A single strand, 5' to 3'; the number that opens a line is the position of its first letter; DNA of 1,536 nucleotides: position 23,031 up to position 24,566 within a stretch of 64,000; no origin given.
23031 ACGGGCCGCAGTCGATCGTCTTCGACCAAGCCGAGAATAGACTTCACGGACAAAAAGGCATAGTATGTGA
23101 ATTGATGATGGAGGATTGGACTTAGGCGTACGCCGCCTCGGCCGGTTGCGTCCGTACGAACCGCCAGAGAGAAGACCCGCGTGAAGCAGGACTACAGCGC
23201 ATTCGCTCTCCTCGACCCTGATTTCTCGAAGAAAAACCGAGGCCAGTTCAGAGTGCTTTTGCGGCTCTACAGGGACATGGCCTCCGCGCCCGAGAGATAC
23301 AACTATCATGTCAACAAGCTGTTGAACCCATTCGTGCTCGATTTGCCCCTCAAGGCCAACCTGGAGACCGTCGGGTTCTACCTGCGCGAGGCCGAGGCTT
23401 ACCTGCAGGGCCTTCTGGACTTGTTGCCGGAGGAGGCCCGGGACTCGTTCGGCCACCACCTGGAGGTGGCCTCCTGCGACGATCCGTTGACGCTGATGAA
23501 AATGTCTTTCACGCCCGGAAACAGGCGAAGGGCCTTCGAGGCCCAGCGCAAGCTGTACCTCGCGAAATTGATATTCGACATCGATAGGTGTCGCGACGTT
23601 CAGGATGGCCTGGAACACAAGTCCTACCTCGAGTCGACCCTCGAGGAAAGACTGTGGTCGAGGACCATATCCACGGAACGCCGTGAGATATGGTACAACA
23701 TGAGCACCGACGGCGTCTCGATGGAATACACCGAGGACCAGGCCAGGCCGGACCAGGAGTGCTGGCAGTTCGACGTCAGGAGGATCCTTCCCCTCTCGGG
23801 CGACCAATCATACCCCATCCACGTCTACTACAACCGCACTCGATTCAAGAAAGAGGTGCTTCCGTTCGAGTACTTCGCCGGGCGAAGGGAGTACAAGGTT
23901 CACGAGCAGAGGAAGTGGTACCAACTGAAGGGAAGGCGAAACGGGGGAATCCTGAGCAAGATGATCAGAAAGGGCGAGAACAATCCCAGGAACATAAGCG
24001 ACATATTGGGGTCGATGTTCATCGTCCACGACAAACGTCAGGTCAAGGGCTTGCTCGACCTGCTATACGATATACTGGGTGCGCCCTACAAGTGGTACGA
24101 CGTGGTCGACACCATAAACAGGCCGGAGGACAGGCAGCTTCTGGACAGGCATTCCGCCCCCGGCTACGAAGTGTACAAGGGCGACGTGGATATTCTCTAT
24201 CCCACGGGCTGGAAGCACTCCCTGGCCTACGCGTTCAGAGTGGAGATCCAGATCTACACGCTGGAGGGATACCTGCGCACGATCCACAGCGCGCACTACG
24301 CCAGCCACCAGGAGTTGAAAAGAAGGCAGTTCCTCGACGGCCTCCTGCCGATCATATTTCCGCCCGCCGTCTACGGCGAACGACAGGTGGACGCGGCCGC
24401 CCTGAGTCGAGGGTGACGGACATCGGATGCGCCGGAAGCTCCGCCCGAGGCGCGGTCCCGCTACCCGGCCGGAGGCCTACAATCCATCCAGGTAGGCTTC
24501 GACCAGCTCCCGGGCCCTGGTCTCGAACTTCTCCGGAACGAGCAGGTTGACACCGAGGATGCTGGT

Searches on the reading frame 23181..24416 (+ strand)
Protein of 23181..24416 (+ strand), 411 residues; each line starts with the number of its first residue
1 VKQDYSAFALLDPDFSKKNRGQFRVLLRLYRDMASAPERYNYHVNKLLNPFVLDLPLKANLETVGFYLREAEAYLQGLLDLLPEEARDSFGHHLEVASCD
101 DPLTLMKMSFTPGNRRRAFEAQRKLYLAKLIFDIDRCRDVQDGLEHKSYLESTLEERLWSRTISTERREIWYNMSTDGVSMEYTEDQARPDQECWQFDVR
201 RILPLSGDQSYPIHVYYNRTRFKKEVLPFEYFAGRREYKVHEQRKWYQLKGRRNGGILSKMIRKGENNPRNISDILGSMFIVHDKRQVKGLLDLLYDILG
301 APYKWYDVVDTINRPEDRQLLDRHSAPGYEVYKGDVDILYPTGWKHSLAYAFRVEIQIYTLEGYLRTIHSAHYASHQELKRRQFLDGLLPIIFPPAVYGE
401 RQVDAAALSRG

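Call 3: search_protein_families(library=pfam, proteins=[window:23181-24416:+], max_evalue=1)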
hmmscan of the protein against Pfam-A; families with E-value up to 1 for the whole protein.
window:23181-24416:+ (411 aa): 1 family
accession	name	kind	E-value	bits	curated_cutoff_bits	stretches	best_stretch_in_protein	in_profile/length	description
PF04607.23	RelA_SpoT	-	0.022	15.5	27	1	256-362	8-93/113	Region found in RelA / SpoT proteins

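Call 4: search_protein_families(library=ncbifam, proteins=[window:23181-24416:+], max_evalue=10)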
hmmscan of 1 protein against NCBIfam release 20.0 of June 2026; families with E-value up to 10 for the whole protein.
window:23181-24416:+ (411 aa): 1 family
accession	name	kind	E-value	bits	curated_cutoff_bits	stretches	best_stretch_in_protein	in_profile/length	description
TIGR04562.1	TIGR04562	subfamily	0.067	12.4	140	1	341-383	306-346/356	TIGR04552 family protein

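Call 5: search_solved_structures(query=window:23181-24416:+, max_evalue=10, show_alignments=2)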
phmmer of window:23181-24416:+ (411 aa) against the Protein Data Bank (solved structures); distinct sequences matched with E-value up to 10: 2.
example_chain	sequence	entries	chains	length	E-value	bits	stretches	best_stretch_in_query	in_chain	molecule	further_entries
7pnt_X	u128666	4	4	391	0.85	11.8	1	232-321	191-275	28S ribosomal protein S29, mitochondrial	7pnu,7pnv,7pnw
7vf3_B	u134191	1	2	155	1.2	11.2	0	67-92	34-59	Uteroglobin,PB1m7 peptide,Uteroglobin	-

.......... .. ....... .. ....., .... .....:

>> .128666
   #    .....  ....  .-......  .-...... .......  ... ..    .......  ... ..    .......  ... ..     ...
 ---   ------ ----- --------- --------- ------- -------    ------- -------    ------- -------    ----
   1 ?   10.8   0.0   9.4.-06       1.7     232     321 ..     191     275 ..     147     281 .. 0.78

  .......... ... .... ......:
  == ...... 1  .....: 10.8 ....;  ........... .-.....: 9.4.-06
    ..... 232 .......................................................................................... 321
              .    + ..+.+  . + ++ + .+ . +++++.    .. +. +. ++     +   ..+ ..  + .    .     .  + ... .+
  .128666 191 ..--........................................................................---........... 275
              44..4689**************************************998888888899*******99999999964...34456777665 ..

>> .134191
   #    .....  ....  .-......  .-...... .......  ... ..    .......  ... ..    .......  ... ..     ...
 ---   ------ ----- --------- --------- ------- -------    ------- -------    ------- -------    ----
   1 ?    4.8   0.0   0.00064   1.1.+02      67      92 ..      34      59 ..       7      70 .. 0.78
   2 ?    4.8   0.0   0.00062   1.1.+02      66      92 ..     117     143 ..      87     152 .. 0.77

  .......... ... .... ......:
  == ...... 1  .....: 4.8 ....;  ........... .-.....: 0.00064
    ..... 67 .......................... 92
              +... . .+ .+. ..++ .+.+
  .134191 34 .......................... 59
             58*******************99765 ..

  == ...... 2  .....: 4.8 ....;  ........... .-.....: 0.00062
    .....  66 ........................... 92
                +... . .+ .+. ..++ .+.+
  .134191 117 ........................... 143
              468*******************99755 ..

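Call 6: find_homologous_proteins(query=window:23181-24416:+, max_evalue=0.001)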
Query window:23181-24416:+ (411 aa): 281 proteins with E <= 0.001 among 5189 candidates; the best 120 are listed.
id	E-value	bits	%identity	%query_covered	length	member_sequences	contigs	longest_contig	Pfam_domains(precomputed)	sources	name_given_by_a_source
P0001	4.4e-263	891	100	94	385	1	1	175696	-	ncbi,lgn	-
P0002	3.3e-228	776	81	98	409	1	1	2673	-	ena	-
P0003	5.5e-220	749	81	99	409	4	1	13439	-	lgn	-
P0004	7.3e-220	748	80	99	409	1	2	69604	-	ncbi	-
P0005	5.5e-217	739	77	99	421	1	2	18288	-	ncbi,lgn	-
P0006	2.8e-211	720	76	98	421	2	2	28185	-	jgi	jgi:hypothetical protein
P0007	1.5e-209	714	74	99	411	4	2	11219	-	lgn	-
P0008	3.4e-208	710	75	99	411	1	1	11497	-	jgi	-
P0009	4.8e-208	709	77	96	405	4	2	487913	-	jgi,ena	-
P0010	5.8e-178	610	74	87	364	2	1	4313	-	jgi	jgi:hypothetical protein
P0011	1.2e-153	530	80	68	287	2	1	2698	-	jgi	jgi:hypothetical protein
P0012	1.5e-110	388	46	99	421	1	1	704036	-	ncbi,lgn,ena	-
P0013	1.1e-109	385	45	98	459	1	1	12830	-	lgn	-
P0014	1.3e-109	385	47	96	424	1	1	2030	-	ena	-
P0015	1.7e-109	385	47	96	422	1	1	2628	-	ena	-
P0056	8.7e-102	359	45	100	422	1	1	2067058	-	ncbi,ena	-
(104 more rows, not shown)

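Call 8: search_protein_families(library=pfam, alignment_id=A1, max_evalue=1)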
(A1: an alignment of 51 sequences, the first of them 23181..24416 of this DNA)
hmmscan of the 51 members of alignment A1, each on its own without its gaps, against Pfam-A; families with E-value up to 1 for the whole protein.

A. member 1, window:23181-24416:+ (411 aa): 1 family
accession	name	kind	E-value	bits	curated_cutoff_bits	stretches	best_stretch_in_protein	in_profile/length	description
PF04607.23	RelA_SpoT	-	0.022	15.5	27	1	256-362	8-93/113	Region found in RelA / SpoT proteins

B. families by the number of members that match (of 51 scanned): 15 families
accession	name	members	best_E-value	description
PF04607.23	RelA_SpoT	32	5.3e-05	Region found in RelA / SpoT proteins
PF03902.18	Gal4_dimer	3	0.068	Gal4-like dimerisation domain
PF22380.2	Chp1-like_SPOC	2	0.077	Chromo domain-containing protein 1-like, SPOC domain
PF16162.10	KwaB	1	0.0014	Kiwa protein KwaB-like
PF22688.2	Hda_lid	1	0.062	Hda, lid domain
PF18104.7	Tudor_2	1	0.075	Jumonji domain-containing protein 2A Tudor domain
PF07310.19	PAS_5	1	0.14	PAS domain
PF12132.13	DUF3587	1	0.17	Protein of unknown function (DUF3587)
PF02348.25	CTP_transf_3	1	0.17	Cytidylyltransferase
PF18247.6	AvrM_N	1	0.17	Flax-rust effector AvrM N-terminal domain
PF13877.11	RPAP3_C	1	0.21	Potential Monad-binding region of RPAP3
PF07201.16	HrpJ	1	0.21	HrpJ-like domain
PF21826.1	DUF6887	1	0.23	Family of unknown function (DUF6887)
PF02807.20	ATP-gua_PtransN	1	0.23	ATP:guanido phosphotransferase, N-terminal domain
PF24131.1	DUF7398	1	0.27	Family of unknown function (DUF7398)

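Call 9: search_protein_families(library=ncbifam, alignment_id=A1, max_evalue=1)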
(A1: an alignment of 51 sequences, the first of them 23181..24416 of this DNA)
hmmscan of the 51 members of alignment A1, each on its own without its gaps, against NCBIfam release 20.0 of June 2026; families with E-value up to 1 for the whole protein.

A. member 1, window:23181-24416:+ (411 aa): 1 family
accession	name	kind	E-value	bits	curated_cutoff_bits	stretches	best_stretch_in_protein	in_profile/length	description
TIGR04562.1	TIGR04562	subfamily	0.067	12.4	140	0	341-383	306-346/356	TIGR04552 family protein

B. families by the number of members that match (of 51 scanned): 7 families
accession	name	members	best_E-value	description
TIGR04562.1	TIGR04562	39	5.1e-07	TIGR04552 family protein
TIGR04552.1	TIGR04552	30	4.3e-07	TIGR04552 family protein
TIGR00691.1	spoT_relA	2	0.041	RelA/SpoT family protein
NF041770.1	CFI_box_CTERM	1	0.065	CFI-box-CTERM domain-containing protein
NF002498.0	PRK01827.1-4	1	0.093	thymidylate synthase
NF004798.0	PRK06147.1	1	0.22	3-oxoacyl-(acyl carrier protein) synthase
NF006770.0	PRK09290.1-4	1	0.23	allantoate amidohydrolase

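Call 10: search_solved_structures(query=A1, max_evalue=10, show_alignments=3)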
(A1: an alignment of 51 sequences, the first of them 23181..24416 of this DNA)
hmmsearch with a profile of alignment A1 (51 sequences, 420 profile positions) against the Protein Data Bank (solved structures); distinct sequences matched with E-value up to 10: 1.
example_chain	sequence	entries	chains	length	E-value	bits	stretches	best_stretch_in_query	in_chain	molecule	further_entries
8fbj_A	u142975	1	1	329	8.1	8.7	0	51-116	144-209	KWOCA_60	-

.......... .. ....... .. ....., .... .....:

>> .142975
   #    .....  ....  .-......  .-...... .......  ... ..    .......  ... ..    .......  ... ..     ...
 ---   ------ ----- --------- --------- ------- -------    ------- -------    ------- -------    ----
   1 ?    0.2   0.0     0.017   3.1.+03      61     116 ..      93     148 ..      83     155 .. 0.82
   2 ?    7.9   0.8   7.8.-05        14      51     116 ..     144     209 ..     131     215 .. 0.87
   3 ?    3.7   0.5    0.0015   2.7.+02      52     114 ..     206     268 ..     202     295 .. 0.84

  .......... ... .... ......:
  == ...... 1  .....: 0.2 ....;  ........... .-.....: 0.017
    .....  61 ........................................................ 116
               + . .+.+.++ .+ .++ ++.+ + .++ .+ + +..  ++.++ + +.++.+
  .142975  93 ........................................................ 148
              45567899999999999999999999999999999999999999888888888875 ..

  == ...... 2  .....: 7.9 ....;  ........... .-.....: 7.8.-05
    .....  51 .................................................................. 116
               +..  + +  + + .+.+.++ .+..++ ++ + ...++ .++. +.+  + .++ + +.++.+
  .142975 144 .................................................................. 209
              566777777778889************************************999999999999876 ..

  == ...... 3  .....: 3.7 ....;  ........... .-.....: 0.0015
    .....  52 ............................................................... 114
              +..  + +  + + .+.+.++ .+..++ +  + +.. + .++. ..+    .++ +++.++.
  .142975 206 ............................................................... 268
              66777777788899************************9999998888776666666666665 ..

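Call 18: find_encoding_contigs(protein=P0012, flank=6000, max_places=3)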
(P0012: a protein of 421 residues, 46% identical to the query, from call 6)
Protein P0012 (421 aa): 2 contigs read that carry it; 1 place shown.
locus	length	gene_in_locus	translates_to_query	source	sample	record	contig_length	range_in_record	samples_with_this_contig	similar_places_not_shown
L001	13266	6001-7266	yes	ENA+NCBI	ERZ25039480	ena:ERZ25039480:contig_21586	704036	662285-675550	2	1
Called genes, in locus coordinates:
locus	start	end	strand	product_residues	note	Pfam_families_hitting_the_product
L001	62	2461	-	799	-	PF13620:CarboxypepD_reg, PF13715:CarbopepD_reg_2 (faint), PF13620:CarboxypepD_reg (weak), PF13205:Big_5 (weak), PF00629:MAM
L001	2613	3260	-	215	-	-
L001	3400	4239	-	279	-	-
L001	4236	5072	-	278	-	-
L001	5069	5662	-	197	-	PF07638:Sigma70_ECF (weak), PF04542:Sigma70_r2, PF08281:Sigma70_r4_2, PF04545:Sigma70_r4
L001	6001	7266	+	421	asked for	-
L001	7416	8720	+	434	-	PF21948:LplA-B_cat (weak)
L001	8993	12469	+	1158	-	PF00930:DPPIV_N (faint), PF07676:PD40, PF26549:Tricorn_N, PF26550:Tricorn_2nd, PF07676:PD40 (weak), PF14684:Tricorn_C1, PF14685:PDZ_Tricorn, PF03572:Peptidase_S41, +2 more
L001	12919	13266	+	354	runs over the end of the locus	PF03193:RsgA_GTPase, PF01926:MMR_HSR1 (weak), PF04548:AIG1 (faint)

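Call 20: find_encoding_contigs(protein=P0056, flank=6000, max_places=2)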
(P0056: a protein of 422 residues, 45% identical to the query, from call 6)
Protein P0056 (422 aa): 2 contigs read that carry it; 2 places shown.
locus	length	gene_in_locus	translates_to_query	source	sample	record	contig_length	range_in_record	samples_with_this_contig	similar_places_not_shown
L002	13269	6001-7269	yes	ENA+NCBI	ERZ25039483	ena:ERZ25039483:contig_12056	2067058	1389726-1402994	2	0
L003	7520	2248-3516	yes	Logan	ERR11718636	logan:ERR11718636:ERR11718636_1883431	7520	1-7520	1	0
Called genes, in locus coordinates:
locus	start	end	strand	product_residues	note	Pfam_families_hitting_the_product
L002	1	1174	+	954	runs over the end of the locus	PF00082:Peptidase_S8, PF17957:Big_7 (weak), PF13860:FlgD_ig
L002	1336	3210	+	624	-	-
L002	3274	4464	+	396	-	PF00438:S-AdoMet_synt_N, PF02772:S-AdoMet_synt_M, PF02773:S-AdoMet_synt_C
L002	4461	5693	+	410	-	PF01053:Cys_Met_Meta_PP, PF00155:Aminotran_1_2, PF01212:Beta_elim_lyase, PF00266:Aminotran_5 (weak)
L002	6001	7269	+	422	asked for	-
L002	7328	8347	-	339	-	-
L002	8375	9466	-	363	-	PF00535:Glycos_transf_2, PF13641:Glyco_tranf_2_3, PF13632:Glyco_trans_2_3 (weak)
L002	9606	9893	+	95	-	-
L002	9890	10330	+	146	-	-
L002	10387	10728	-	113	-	-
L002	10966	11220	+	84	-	-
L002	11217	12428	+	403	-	PF00817:IMS, PF21999:IMS_HHH_1, PF11799:IMS_C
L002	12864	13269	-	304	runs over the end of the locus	PF01370:Epimerase, PF08338:DUF1731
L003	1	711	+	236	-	?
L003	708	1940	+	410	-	PF01053:Cys_Met_Meta_PP, PF00155:Aminotran_1_2, PF01212:Beta_elim_lyase, PF00266:Aminotran_5 (weak)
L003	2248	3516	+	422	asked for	-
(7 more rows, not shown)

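Call 22: find_related_loci(query=A1, collection=genome_contigs, flank=6000)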
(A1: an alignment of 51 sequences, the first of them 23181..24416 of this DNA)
Query A1 (411 aa) in genome_contigs; peptide patterns used: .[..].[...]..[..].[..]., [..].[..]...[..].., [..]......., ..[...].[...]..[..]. (x = any residue, [..] = any of these).
247 stretches matched a pattern; 129 encode a relative of the query (tblastn E <= 1e-3); the best 80 are kept; 80 distinct loci.
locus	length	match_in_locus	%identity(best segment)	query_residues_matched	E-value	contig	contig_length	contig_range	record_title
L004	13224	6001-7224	46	1-407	3e-113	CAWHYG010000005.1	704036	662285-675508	MAG: Candidatus Eisenbacteria bacterium isolate MFD01476.bin.1.183 genome assembly, contig: contig_21586, whole genome s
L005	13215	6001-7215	46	4-407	7e-112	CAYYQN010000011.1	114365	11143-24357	MAG TPA_asm: uncultured bacterium isolate binchicken_co115_312 genome assembly, contig: NODE_296_length_114365_cov_10.16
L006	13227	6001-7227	45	4-411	2e-110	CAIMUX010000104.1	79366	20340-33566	MAG: Candidatus Eisenbacteria bacterium isolate Loclat_bin-10216 genome assembly, contig: bin-10216:104/142, whole genom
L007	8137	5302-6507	45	4-406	2e-109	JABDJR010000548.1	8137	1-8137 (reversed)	MAG: Candidatus Eisenbacteria bacterium isolate SS_bin_28 k127_1798386, whole genome shotgun sequence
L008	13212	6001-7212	46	4-403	2e-108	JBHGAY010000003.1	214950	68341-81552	MAG: Candidatus Eisenbacteria bacterium isolate SBS.BIN.67 SBSBIN67_contig_3, whole genome shotgun sequence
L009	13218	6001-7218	44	5-409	9e-108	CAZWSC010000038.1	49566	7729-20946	MAG TPA_asm: uncultured bacterium isolate SRP067234_co1_342 genome assembly, contig: k99_616098, whole genome shotgun se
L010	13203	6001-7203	45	7-406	5e-107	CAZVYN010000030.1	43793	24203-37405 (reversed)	MAG TPA_asm: uncultured bacterium isolate SRP128246_co1_497 genome assembly, contig: NODE_1084_length_43793_cov_68.83920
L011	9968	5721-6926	45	4-403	5e-107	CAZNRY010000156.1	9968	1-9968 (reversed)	MAG TPA_asm: uncultured bacterium isolate SRP302447_co3_234 genome assembly, contig: NODE_19257_length_9968_cov_7.195097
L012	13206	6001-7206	44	4-403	3e-106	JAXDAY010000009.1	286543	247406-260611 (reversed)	MAG: Candidatus Eisenbacteria bacterium isolate POMEDNA-B04 Raw1_k127_1079876, whole genome shotgun sequence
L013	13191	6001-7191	45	5-400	3e-106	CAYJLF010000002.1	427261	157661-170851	MAG TPA_asm: uncultured bacterium isolate ERP124720_co1_184 genome assembly, contig: NODE_22_length_427261_cov_14.316875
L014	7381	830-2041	45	2-403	4e-106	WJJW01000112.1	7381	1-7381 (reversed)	MAG: Candidatus Eisenbacteria bacterium isolate Bin_251 k141_989237, whole genome shotgun sequence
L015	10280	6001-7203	44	7-406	2e-105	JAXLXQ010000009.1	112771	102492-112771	MAG: Candidatus Eisenbacteria bacterium isolate STL-EIS1 C4.52.fa-9, whole genome shotgun sequence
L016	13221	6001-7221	43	6-411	2e-105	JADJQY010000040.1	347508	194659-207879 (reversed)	MAG: Candidatus Eisenbacteria bacterium isolate Fred_18-Q3-R57-64_MAXAC.354 tig00351925-10-3470630, whole genome shotgun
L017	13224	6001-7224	45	1-411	1e-104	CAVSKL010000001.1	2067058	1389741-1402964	MAG: Candidatus Eisenbacteria bacterium isolate MFD01721.bin.1.114 genome assembly, contig: contig_12056, whole genome s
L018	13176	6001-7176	46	4-398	7e-104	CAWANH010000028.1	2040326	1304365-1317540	MAG: Candidatus Eisenbacteria bacterium isolate MFD02923.bin.2.9 genome assembly, contig: contig_5608, whole genome shot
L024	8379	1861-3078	45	7-411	8e-102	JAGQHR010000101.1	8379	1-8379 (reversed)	MAG: Candidatus Eisenbacteria bacterium isolate HKST-UBA01 NODE_101_length_8379_cov_2.615033, whole genome shotgun seque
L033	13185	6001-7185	41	10-403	3e-95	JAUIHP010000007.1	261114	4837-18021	MAG: bacterium isolate Co_bin.215 NODE_457_length_261114_cov_2.336994, whole genome shotgun sequence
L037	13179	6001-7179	40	7-398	1e-92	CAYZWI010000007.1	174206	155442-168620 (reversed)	MAG TPA_asm: uncultured bacterium isolate SRP192927_co7_350 genome assembly, contig: NODE_53_length_174206_cov_49.346785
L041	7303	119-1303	41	4-400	3e-91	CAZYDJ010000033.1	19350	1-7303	MAG TPA_asm: uncultured Fibrobacteraceae bacterium isolate binchicken_co42_403 genome assembly, contig: NODE_3677_length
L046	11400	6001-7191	41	4-401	5e-90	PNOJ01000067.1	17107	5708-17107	MAG: Gemmatimonas sp. isolate SW.020 SW_1002060_17107, whole genome shotgun sequence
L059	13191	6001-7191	42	4-401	6e-86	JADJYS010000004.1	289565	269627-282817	MAG: bacterium isolate Lyne_18-Q3-R50-59_BATAC.526 tig00007725-10-2904590, whole genome shotgun sequence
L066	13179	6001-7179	43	7-400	4e-83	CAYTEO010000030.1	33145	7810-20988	MAG TPA_asm: uncultured Fibrobacteraceae bacterium isolate binchicken_co172_210 genome assembly, contig: NODE_892_length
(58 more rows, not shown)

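Call 23: predict_structure(alignment_id=A1)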
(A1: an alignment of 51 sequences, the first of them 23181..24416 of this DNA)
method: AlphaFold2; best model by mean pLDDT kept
length: 411 residues; sequences in the alignment: 51
mean_pLDDT: 87.7   pTM: 0.86
mean pLDDT of the five models: 87.7, 86.7, 86.0, 85.5, 85.2
residues with pLDDT >= 90: 247; 70-90: 121; 50-70: 38; < 50: 5
segments of 3 or more residues with pLDDT < 50: none
pLDDT, mean of each block of 10 residues (from residue 1): 84 94 96 98 95 95 96 91 87 94 97 93 97 92 93 96 94 81 85 87 92 94 69 53 56 80 92 92 96 94 90 91 77 94 81 95 81 69 86 93 80 47
secondary structure, 60 per line:
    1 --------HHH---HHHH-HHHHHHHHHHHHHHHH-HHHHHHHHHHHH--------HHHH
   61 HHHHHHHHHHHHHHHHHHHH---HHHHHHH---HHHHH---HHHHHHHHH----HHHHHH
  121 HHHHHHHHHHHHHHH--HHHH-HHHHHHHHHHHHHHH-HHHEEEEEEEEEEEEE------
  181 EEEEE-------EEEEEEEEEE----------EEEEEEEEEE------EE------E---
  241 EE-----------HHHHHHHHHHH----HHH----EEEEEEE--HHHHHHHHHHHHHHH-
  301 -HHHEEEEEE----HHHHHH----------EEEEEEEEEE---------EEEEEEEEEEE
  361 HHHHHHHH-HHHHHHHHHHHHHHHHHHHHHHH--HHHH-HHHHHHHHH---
elements in order: H15-18 H20-35 H37-48 H57-80 H84-90 H94-98 H102-110 H115-135 H138-141 H143-157 E162-174 E181-185 E193-202 E213-222 H254-264 E276-282 H285-299 E305-310 H315-320 E331-340 E350-360 H361-368 H370-392 H395-398 H400-408

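Call 24: search_protein_representatives(alignment_id=A1)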
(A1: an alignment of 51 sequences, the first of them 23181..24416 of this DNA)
Query: 51 sequences, 420 profile positions. Proteins with E-value up to 0.001 (for the whole library): 303; up to 1e-10: 106; up to 1e-30: 42. The best 150 are listed.
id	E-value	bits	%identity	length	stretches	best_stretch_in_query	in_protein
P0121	9.7e-183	624.5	-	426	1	7-417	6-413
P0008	6.5e-180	615.2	-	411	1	9-415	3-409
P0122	8.0e-178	608.3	-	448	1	8-416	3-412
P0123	1.5e-151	521.7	-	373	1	74-416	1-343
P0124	1.5e-133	462.4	-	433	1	5-410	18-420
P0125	3.3e-132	458.0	-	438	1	9-407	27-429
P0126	5.8e-115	401.2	-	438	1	10-414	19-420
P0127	9.0e-114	397.3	-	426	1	8-408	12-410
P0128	3.2e-93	329.6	-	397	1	5-407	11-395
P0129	3.0e-91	323.1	-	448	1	6-321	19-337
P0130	4.5e-89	315.9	-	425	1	7-407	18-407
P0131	1.4e-88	314.3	-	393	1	23-408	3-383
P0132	5.4e-86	305.8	-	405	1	14-408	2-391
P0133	8.0e-84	298.6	-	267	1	146-408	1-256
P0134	2.9e-83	296.8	-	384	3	258-408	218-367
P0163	8.0e-29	117.4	-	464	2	11-310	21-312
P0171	6.8e-25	104.5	-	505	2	11-349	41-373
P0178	2.0e-22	96.4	-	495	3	241-349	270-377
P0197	2.0e-15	73.3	-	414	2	258-411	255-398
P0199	4.2e-15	72.2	-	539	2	249-407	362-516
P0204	2.1e-14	69.9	-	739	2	257-408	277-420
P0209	3.4e-13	65.9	-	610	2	29-169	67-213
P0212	9.8e-13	64.4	-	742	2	262-411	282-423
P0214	2.0e-12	63.4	-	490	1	52-406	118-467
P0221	1.5e-11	60.5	-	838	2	253-411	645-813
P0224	6.5e-11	58.4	-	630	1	13-341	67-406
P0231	2.8e-10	56.4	-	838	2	38-162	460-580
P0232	2.8e-10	56.3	-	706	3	33-167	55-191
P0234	3.5e-10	56.0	-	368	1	254-405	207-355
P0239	7.5e-10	54.9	-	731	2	239-408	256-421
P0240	8.2e-10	54.8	-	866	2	256-406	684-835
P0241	8.9e-10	54.7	-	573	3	339-412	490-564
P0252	4.9e-09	52.2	-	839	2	259-407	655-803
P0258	5.7e-09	52.0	-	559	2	352-414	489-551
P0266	1.2e-08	51.0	-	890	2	258-407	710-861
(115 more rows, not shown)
